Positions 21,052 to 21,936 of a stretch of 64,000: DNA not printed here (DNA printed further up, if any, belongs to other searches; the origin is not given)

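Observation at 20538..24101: rsmI / CDP-alcohol phosphatidyltransferase / myo-inositol-1-phosphate synthase operon (inositol phospholipid or di-myo-inositol-phosphate synthesis), with convergent HAD phosphatase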

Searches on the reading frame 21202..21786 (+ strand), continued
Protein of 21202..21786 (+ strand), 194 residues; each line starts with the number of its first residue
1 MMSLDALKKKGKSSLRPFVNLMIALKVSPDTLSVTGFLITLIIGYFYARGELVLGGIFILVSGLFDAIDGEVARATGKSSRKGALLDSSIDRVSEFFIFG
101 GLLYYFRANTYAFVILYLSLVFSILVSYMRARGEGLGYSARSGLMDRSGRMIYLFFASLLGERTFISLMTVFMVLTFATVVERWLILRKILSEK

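Call 71: find_homologous_proteins(query=A2, max_evalue=0.00001)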
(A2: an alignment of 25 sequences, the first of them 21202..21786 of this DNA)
Query A2 (25 sequences) (194 aa, profile of the alignment): 3634 proteins with E <= 0.00001 among 8000 candidates; the best 120 are listed.
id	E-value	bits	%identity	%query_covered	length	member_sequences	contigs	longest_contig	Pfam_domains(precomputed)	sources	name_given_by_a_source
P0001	1.2e-67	245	99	99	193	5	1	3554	PF01066.27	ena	-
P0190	2.6e-66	241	47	93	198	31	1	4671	PF01066.27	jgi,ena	-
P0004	2.7e-66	241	82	99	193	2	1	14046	PF01066.27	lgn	-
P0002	2.8e-66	241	84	99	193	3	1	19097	PF01066.27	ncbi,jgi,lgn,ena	-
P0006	9.0e-64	233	80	99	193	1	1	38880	PF01066.27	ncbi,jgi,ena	-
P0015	1.6e-63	232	38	90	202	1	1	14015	PF01066.27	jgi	jgi:CDP-diacylglycerol--glycerol-3-phosphate 3-phosphatidyltransferase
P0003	1.8e-63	232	81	99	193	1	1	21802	PF01066.27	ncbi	-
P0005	4.9e-63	230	82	99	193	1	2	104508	PF01066.27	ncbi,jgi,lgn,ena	-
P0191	6.6e-62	227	45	98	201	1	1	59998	PF01066.27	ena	-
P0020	1.6e-61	225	35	82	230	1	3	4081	PF01066.27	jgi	jgi:phosphatidylglycerophosphate synthase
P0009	5.3e-59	217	41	89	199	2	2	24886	PF01066.27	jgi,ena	-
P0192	7.6e-59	217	38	97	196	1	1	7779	PF01066.27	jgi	-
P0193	2.6e-56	208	37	91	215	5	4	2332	PF01066.27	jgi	jgi:CDP-diacylglycerol--glycerol-3-phosphate 3-phosphatidyltransferase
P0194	1.6e-55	206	40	74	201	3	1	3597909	PF01066.27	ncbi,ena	-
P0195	2.5e-55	205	38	86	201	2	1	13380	PF01066.27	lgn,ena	-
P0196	6.5e-55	204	38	76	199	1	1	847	PF01066.27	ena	-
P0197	9.6e-55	203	34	87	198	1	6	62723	PF01066.27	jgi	jgi:CDP-diacylglycerol--glycerol-3-phosphate 3-phosphatidyltransferase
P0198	1.0e-54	203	41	90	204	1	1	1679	PF01066.27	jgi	-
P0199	5.1e-54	201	33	99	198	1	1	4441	PF01066.27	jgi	jgi:CDP-diacylglycerol---glycerol-3-phosphate 3-phosphatidyltransferase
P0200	7.6e-54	200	36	99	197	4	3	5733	PF01066.27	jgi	jgi:CDP-diacylglycerol--glycerol-3-phosphate 3-phosphatidyltransferase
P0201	8.4e-54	200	42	95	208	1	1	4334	PF01066.27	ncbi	-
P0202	9.1e-54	200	36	82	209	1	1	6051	PF01066.27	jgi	jgi:CDP-diacylglycerol--glycerol-3-phosphate 3-phosphatidyltransferase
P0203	1.0e-53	200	28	86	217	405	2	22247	PF01066.27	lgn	-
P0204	3.7e-53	198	36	81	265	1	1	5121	PF01066.27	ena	-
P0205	8.3e-53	197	37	91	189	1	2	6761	PF01066.27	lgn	-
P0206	1.1e-52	196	26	86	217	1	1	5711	PF01066.27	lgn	-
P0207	1.3e-52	196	31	70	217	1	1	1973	PF01066.27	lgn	-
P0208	1.8e-52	196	28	86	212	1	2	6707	PF01066.27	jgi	jgi:CDP-diacylglycerol---glycerol-3-phosphate 3-phosphatidyltransferase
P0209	1.9e-52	196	31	87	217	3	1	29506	PF01066.27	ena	-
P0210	1.9e-52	196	35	82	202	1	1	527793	PF01066.27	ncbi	ncbi:MAG: CDP-alcohol phosphatidyltransferase family protein [Acidobacteriota bacterium]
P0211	2.1e-52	196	28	86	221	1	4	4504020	PF01066.27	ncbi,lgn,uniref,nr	ncbi:CDP-alcohol phosphatidyltransferase family protein [Mycobacterium shinjukuense]|uniref:Phosphat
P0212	2.6e-52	195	31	94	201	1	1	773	PF01066.27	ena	-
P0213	3.4e-52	195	36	92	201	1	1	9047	PF01066.27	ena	-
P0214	3.4e-52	195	37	89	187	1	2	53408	PF01066.27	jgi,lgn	jgi:phosphatidylglycerophosphate synthase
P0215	3.7e-52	195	33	91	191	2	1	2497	PF01066.27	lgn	-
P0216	4.2e-52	195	35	92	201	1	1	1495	PF01066.27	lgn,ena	-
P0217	4.2e-52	195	30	92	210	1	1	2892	PF01066.27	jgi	jgi:CDP-diacylglycerol---glycerol-3-phosphate 3-phosphatidyltransferase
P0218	4.3e-52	195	28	82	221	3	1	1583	PF01066.27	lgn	-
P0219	4.3e-52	195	31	73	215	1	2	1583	PF01066.27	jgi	jgi:CDP-diacylglycerol---glycerol-3-phosphate 3-phosphatidyltransferase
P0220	5.8e-52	194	28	86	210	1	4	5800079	PF01066.27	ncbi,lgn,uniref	ncbi:phosphatidylinositol phosphate synthase [Mycobacterium sp. HNNTM2301]|uniref:phosphatidylinosit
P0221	5.9e-52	194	29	87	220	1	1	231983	PF01066.27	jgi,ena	-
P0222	6.6e-52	194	29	87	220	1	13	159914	PF01066.27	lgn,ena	-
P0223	7.3e-52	194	27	86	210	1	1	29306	PF01066.27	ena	-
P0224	7.4e-52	194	34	94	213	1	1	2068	PF01066.27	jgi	jgi:CDP-diacylglycerol--glycerol-3-phosphate 3-phosphatidyltransferase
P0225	7.5e-52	194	26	82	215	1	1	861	PF01066.27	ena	-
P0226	7.9e-52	194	27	81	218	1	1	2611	PF01066.27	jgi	jgi:CDP-diacylglycerol--glycerol-3-phosphate 3-phosphatidyltransferase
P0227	8.0e-52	194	28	86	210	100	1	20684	PF01066.27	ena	-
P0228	8.3e-52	194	30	87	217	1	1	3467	PF01066.27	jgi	jgi:CDP-diacylglycerol---glycerol-3-phosphate 3-phosphatidyltransferase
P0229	9.0e-52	193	28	81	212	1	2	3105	PF01066.27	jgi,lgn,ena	-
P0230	9.2e-52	193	26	86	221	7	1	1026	PF01066.27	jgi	jgi:CDP-diacylglycerol---glycerol-3-phosphate 3-phosphatidyltransferase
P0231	9.6e-52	193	29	86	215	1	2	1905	PF01066.27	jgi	jgi:CDP-diacylglycerol--glycerol-3-phosphate 3-phosphatidyltransferase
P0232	1.0e-51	193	31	70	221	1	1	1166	PF01066.27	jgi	jgi:CDP-diacylglycerol---glycerol-3-phosphate 3-phosphatidyltransferase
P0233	1.0e-51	193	28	85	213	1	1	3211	PF01066.27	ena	-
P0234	1.1e-51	193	28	87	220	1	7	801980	PF01066.27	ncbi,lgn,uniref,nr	ncbi:phosphatidylinositol phosphate synthase [Mycobacteroides franklinii]|uniref:phosphatidylinosito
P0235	1.1e-51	193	28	87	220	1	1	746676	PF01066.27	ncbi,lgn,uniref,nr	ncbi:CDP-alcohol phosphatidyltransferase [Mycobacteroides franklinii]|uniref:Phosphatidylinositol ph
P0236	1.2e-51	193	29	87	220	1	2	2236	PF01066.27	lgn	-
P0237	1.2e-51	193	29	86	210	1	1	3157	PF01066.27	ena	-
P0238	1.3e-51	193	29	86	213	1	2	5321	PF01066.27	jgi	jgi:CDP-diacylglycerol--glycerol-3-phosphate 3-phosphatidyltransferase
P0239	1.3e-51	193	28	86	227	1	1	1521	PF01066.27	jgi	jgi:CDP-diacylglycerol---glycerol-3-phosphate 3-phosphatidyltransferase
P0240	1.3e-51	193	28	85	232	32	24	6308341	PF01066.27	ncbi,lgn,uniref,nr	ncbi:MAG: CDP-alcohol phosphatidyltransferase family protein [Mycobacterium pseudokansasii]|uniref:P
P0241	1.4e-51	193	28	86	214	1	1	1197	PF01066.27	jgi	jgi:CDP-diacylglycerol--glycerol-3-phosphate 3-phosphatidyltransferase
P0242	1.4e-51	193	27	86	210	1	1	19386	PF01066.27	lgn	-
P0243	1.4e-51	193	27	92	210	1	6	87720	PF01066.27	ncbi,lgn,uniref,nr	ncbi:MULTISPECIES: phosphatidylinositol phosphate synthase [unclassified Mycobacterium]|uniref:phosp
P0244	1.5e-51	193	29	86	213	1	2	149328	PF01066.27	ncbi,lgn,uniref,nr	ncbi:CDP-diacylglycerol--inositol 3-phosphatidyltransferase [Mycobacterium mantenii]|uniref:phosphat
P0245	1.5e-51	193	28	86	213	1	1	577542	PF01066.27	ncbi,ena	-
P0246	1.5e-51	193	28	85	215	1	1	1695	PF01066.27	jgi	jgi:CDP-diacylglycerol---glycerol-3-phosphate 3-phosphatidyltransferase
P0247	1.6e-51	193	30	85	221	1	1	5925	PF01066.27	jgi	jgi:CDP-diacylglycerol---glycerol-3-phosphate 3-phosphatidyltransferase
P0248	1.6e-51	193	29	86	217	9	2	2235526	PF01066.27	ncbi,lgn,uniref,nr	ncbi:phosphatidylinositol phosphate synthase [Mycobacterium asiaticum]|uniref:phosphatidylinositol p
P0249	1.6e-51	193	28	85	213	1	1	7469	PF01066.27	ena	-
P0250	1.6e-51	193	27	92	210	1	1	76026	PF01066.27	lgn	-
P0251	1.7e-51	193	30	86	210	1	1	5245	PF01066.27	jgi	jgi:phosphatidylinositol phosphate synthase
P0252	1.7e-51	193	30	86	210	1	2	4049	PF01066.27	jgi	jgi:CDP-diacylglycerol--glycerol-3-phosphate 3-phosphatidyltransferase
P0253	1.7e-51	193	26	86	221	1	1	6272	PF01066.27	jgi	jgi:CDP-diacylglycerol---glycerol-3-phosphate 3-phosphatidyltransferase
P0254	1.7e-51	193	30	86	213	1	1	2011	PF01066.27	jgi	jgi:CDP-diacylglycerol---glycerol-3-phosphate 3-phosphatidyltransferase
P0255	1.8e-51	192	28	87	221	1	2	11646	PF01066.27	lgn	-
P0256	1.8e-51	192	29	81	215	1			PF01066.27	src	-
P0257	1.8e-51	192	31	73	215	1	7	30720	PF01066.27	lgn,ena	-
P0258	1.8e-51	192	30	86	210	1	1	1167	PF01066.27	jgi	jgi:CDP-diacylglycerol--glycerol-3-phosphate 3-phosphatidyltransferase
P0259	1.9e-51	192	28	87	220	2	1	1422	PF01066.27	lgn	-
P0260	1.9e-51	192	29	87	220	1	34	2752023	PF01066.27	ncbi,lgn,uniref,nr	ncbi:phosphatidylinositol phosphate synthase [Mycobacteroides abscessus]|uniref:phosphatidylinositol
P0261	1.9e-51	192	27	92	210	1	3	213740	PF01066.27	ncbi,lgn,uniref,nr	ncbi:phosphatidylinositol phosphate synthase [Mycobacterium scrofulaceum]|uniref:Phosphatidylinosito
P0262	2.0e-51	192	27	89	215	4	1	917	PF01066.27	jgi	jgi:CDP-diacylglycerol--glycerol-3-phosphate 3-phosphatidyltransferase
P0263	2.0e-51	192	39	90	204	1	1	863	PF01066.27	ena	-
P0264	2.0e-51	192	27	81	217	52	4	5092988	PF01066.27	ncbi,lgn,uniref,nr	ncbi:phosphatidylinositol phosphate synthase [Mycobacterium lacus]|uniref:Phosphatidylinositol phosp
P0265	2.0e-51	192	29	86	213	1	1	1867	PF01066.27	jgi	jgi:CDP-diacylglycerol--glycerol-3-phosphate 3-phosphatidyltransferase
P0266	2.0e-51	192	29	86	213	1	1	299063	PF01066.27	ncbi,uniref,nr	ncbi:phosphatidylinositol phosphate synthase [Mycobacterium sp. E2479]|uniref:phosphatidylinositol p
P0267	2.1e-51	192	30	81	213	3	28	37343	PF01066.27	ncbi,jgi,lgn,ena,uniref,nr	ncbi:phosphatidylinositol phosphate synthase [Mycobacterium sp.]|jgi:CDP-diacylglycerol--glycerol-3-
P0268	2.1e-51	192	31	71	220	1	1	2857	PF01066.27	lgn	-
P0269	2.2e-51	192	31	70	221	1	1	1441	PF01066.27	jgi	jgi:CDP-diacylglycerol---glycerol-3-phosphate 3-phosphatidyltransferase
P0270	2.3e-51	192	28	82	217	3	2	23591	PF01066.27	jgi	jgi:CDP-diacylglycerol--glycerol-3-phosphate 3-phosphatidyltransferase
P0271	2.3e-51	192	30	78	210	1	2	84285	PF01066.27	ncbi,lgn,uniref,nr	ncbi:phosphatidylinositol phosphate synthase [Mycobacterium sp. E2733]|uniref:phosphatidylinositol p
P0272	2.3e-51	192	29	81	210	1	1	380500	PF01066.27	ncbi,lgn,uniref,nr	ncbi:phosphatidylinositol phosphate synthase [Mycobacterium sp. 852014-50255_SCH5639931]|uniref:phos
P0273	2.4e-51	192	28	85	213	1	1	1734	PF01066.27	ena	-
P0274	2.5e-51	192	32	86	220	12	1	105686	PF01066.27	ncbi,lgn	-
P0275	2.5e-51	192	30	81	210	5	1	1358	PF01066.27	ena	-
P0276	2.6e-51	192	27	92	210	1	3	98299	PF01066.27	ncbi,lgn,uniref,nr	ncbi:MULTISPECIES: phosphatidylinositol phosphate synthase [unclassified Mycobacterium]|uniref:phosp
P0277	2.6e-51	192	28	89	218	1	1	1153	PF01066.27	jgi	jgi:CDP-diacylglycerol--glycerol-3-phosphate 3-phosphatidyltransferase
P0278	2.6e-51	192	28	87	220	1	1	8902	PF01066.27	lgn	-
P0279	2.8e-51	192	28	87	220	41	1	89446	PF01066.27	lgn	-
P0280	2.8e-51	192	30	81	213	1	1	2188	PF01066.27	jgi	jgi:CDP-diacylglycerol--glycerol-3-phosphate 3-phosphatidyltransferase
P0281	2.8e-51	192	28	86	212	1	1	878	PF01066.27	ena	-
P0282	2.8e-51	192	27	81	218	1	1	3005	PF01066.27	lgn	-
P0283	3.0e-51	192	29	85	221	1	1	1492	PF01066.27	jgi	jgi:CDP-diacylglycerol---glycerol-3-phosphate 3-phosphatidyltransferase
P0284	3.0e-51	192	27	83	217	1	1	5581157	PF01066.27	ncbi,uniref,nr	ncbi:phosphatidylinositol phosphate synthase [Mycobacterium spongiae]|uniref:Phosphatidylinositol ph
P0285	3.0e-51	192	30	81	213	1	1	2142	PF01066.27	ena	-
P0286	3.1e-51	192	29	81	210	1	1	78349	PF01066.27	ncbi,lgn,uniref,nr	ncbi:phosphatidylinositol phosphate synthase [Mycobacterium sp. 852002-30065_SCH5024008]|uniref:phos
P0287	3.3e-51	192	34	70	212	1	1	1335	PF01066.27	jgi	jgi:CDP-diacylglycerol---glycerol-3-phosphate 3-phosphatidyltransferase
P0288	3.3e-51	192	27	92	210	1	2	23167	PF01066.27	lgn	-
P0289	3.3e-51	192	34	70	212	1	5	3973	PF01066.27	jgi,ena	jgi:CDP-diacylglycerol---glycerol-3-phosphate 3-phosphatidyltransferase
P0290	3.3e-51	192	28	81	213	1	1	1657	PF01066.27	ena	-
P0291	3.5e-51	192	28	81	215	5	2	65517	PF01066.27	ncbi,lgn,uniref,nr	ncbi:phosphatidylinositol phosphate synthase [Mycobacterium sp. E2497]|uniref:phosphatidylinositol p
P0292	3.6e-51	192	28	81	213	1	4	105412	PF01066.27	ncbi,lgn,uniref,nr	ncbi:phosphatidylinositol phosphate synthase [Mycobacterium sp.]|uniref:phosphatidylinositol phospha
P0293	3.6e-51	191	27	81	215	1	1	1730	PF01066.27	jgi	jgi:CDP-diacylglycerol--glycerol-3-phosphate 3-phosphatidyltransferase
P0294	3.7e-51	191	28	82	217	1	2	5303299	PF01066.27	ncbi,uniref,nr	ncbi:phosphatidylinositol phosphate synthase [Mycobacterium decipiens]|uniref:Phosphatidylinositol p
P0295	3.7e-51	191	29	86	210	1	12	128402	PF01066.27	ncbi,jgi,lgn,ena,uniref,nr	ncbi:phosphatidylinositol phosphate synthase [Mycobacterium helveticum]|jgi:CDP-diacylglycerol--glyc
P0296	3.8e-51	191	27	89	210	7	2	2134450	PF01066.27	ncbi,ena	-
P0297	3.9e-51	191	30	81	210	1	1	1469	PF01066.27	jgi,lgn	jgi:CDP-diacylglycerol---glycerol-3-phosphate 3-phosphatidyltransferase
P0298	3.9e-51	191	29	70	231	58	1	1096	PF01066.27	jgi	jgi:CDP-diacylglycerol--glycerol-3-phosphate 3-phosphatidyltransferase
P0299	4.0e-51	191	29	81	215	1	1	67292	PF01066.27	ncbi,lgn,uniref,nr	ncbi:CDP-diacylglycerol--inositol 3-phosphatidyltransferase [Mycobacterium sp. 1165196.3]|uniref:pho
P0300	4.0e-51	191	28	81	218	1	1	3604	PF01066.27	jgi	jgi:CDP-diacylglycerol---glycerol-3-phosphate 3-phosphatidyltransferase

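Call 72: list_cluster_members(proteins=[P0194, P0190, P0191, P0009, P0201, P0214, P0221, P0274, P0007, P0005])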
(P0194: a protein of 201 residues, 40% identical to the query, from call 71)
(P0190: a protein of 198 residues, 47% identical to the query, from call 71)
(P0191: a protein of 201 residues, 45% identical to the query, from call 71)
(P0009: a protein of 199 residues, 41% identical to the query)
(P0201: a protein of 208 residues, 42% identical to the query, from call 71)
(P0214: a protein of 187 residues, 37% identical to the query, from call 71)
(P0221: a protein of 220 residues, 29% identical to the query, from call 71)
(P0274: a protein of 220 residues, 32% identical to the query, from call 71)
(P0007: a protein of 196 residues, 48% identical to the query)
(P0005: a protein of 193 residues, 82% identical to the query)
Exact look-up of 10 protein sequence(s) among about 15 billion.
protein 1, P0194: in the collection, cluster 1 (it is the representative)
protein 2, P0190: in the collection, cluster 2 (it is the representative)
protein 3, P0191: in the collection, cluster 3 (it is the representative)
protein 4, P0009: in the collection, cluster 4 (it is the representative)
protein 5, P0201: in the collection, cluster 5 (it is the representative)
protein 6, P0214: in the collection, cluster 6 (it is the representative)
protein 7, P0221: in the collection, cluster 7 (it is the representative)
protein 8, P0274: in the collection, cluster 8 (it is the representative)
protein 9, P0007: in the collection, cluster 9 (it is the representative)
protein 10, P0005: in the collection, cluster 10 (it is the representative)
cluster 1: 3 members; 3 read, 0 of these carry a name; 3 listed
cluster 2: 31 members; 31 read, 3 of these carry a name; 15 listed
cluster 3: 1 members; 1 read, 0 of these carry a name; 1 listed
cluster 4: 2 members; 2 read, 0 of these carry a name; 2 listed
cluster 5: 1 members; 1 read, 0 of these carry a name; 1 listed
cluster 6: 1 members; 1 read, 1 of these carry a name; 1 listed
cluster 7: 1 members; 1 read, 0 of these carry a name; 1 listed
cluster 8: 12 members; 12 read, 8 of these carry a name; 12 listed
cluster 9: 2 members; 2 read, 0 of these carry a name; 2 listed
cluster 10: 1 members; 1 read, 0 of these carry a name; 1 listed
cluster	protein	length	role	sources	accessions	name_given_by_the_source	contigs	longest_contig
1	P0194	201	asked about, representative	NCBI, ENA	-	-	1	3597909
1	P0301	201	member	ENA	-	-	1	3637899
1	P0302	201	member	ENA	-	-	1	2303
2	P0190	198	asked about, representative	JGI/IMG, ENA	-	-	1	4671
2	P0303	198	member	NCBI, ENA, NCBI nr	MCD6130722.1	MAG: CDP-alcohol phosphatidyltransferase family protein [Candidatus Hydrothermae ... | CDP-alcohol phosphatidyltransferase family protein [Candidatus Hydrothermae bacterium]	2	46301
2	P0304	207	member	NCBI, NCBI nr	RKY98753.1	MAG: CDP-alcohol phosphatidyltransferase family protein [Candidatus Hydrothermota ... | MAG: CDP-alcohol phosphatidyltransferase family protein [Candidatus Hydrothermae ...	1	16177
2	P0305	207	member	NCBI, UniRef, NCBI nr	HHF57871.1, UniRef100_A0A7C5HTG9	MAG TPA: CDP-alcohol phosphatidyltransferase family protein [candidate division WOR-3 ... | CDP-alcohol phosphatidyltransferase family protein n=1 Tax=candidate division WOR-3 ... | CDP-alcohol phosphatidyltransferase family protein [candidate division WOR-3 bacterium]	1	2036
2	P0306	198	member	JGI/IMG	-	-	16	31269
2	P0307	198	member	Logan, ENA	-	-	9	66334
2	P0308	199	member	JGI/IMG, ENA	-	-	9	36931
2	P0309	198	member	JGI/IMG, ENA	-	-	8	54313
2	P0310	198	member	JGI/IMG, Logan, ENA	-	-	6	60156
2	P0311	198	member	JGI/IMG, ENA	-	-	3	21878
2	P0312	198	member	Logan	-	-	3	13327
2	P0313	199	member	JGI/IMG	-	-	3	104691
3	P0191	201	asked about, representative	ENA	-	-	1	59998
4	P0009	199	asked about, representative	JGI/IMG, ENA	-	-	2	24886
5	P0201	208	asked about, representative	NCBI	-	-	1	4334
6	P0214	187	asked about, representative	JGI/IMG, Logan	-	phosphatidylglycerophosphate synthase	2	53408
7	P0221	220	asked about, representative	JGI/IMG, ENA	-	-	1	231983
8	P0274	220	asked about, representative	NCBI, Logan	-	-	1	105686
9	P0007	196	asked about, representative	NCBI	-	-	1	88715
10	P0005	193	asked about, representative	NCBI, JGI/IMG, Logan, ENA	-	-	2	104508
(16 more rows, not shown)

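Call 73: find_encoding_contigs(protein=P0194, flank=6000, max_places=2)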
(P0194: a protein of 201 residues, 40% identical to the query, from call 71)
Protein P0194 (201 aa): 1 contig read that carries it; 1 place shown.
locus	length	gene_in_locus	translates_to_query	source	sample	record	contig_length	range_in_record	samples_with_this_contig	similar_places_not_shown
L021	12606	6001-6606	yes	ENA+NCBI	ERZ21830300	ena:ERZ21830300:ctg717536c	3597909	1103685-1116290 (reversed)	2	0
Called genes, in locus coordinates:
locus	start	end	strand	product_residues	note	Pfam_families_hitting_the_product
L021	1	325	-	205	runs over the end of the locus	-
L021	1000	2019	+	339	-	PF04321:RmlD_sub_bind, PF01073:3Beta_HSD, PF01370:Epimerase, PF02719:Polysacc_synt_2, PF07993:NAD_binding_4 (faint), PF16363:GDP_Man_Dehyd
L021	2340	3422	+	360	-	PF01658:Inos-1-P_synth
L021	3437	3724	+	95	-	-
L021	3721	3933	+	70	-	-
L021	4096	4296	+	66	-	-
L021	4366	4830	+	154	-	-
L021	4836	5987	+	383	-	PF13439:Glyco_transf_4, PF13579:Glyco_trans_4_4, PF20706:GT4-conflict, PF00534:Glycos_transf_1, PF13692:Glyco_trans_1_4, PF13524:Glyco_trans_1_2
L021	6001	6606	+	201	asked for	PF01066:CDP-OH_P_transf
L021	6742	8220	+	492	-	PF13485:Peptidase_MA_2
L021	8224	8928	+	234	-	-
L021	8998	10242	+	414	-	-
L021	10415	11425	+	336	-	PF01145:Band_7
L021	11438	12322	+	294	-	PF01145:Band_7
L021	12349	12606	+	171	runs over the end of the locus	PF02130:YbeY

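Call 74: find_encoding_contigs(protein=P0005, flank=10000, max_places=2)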
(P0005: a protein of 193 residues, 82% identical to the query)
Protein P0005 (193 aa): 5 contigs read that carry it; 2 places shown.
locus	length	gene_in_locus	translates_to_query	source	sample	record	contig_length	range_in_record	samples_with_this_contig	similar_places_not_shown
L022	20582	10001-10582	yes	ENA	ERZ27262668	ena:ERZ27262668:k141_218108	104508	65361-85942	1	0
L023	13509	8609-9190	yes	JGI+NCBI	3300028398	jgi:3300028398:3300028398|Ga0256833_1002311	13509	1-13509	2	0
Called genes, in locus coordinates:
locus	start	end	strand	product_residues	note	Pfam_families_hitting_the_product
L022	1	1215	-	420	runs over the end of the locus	PF00025:Arf (faint), PF00071:Ras (faint), PF01926:MMR_HSR1, PF02421:FeoB_N (weak), PF01926:MMR_HSR1, PF02421:FeoB_N, PF00009:GTP_EFTU, PF14714:KH_dom-like, +6 more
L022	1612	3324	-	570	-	PF00501:AMP-binding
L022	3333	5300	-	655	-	PF26550:Tricorn_2nd, PF26549:Tricorn_N, PF26550:Tricorn_2nd, PF26549:Tricorn_N, PF00930:DPPIV_N, PF05448:AXE1, PF01738:DLH, PF20434:BD-FAE, +8 more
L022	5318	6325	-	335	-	PF05496:RuvB_N, PF01078:Mg_chelatase (faint), PF00004:AAA, PF07728:AAA_5 (weak), PF17864:AAA_lid_4, PF05491:WHD_RuvB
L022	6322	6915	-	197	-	PF14520:HHH_5, PF07499:RuvA_C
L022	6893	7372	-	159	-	PF02075:RuvC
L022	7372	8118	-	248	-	PF20772:TACO1_YebC_N, PF01709:Transcrip_reg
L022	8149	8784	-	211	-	PF13709:DUF4159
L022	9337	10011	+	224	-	PF00590:TP_methylase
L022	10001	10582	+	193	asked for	PF01066:CDP-OH_P_transf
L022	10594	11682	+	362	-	PF01658:Inos-1-P_synth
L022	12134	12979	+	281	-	PF00892:EamA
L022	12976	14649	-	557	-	PF01979:Amidohydro_1, PF07969:Amidohydro_3 (weak), PF13382:Adenine_deam_C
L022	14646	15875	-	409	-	PF00994:MoCF_biosynth, PF18146:CinA_KH, PF02464:CinA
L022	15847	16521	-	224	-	PF00730:HhH-GPD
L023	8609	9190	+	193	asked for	PF01066:CDP-OH_P_transf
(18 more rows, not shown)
